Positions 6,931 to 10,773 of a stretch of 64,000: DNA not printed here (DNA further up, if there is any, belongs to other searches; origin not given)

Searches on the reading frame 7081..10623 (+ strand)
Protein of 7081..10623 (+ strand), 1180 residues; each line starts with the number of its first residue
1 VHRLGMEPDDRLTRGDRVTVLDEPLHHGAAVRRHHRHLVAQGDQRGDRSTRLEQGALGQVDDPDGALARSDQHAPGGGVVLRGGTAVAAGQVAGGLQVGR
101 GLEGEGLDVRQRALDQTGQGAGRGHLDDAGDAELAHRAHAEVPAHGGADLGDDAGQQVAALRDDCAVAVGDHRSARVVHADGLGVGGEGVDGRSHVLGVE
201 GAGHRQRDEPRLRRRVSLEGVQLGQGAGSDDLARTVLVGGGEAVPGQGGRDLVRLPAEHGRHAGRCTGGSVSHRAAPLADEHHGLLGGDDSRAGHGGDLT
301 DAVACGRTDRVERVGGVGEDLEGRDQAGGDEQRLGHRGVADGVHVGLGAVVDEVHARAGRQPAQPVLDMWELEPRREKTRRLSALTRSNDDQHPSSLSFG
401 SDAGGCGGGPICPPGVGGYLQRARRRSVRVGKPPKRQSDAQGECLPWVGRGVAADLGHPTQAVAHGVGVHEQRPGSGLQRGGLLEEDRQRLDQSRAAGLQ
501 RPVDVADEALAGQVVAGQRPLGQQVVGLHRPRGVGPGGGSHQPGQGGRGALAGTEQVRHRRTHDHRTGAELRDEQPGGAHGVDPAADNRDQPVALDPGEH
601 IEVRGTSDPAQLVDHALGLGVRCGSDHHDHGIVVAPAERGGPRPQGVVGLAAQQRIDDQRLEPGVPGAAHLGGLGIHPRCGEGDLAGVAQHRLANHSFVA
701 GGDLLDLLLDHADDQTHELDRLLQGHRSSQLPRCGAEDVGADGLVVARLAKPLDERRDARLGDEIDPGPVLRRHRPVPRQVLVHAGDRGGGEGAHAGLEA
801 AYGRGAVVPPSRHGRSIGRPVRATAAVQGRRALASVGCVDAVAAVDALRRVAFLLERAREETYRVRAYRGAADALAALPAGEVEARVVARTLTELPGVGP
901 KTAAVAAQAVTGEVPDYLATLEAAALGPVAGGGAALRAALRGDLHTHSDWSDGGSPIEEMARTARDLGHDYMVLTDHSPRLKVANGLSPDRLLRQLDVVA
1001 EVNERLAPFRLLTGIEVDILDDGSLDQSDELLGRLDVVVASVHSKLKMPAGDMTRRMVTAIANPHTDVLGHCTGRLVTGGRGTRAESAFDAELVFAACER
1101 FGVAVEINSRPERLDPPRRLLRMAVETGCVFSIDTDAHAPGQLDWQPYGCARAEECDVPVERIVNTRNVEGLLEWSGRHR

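Call 46: search_protein_families(library=ncbifam, proteins=[window:7081-10623:+], max_evalue=1e-10)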
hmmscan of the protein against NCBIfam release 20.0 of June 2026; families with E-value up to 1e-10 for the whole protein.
window:7081-10623:+ (1180 aa): 4 families
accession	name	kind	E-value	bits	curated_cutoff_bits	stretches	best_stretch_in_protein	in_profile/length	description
NF005928.0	PRK07945.1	equivalog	5.4e-171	568.4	250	1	843-1177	2-335/337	PHP domain-containing protein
NF006375.0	PRK08609.1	equivalog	4e-64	217.2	426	1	939-1176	334-567/571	DNA polymerase/3'-5' exonuclease PolX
NF006702.0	PRK09248.1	domain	2e-17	63.5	264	1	942-1168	5-225/246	PHP domain-containing protein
NF006251.0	PRK08392.1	equivalog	7.2e-16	58.3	212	1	943-1144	3-194/216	hypothetical protein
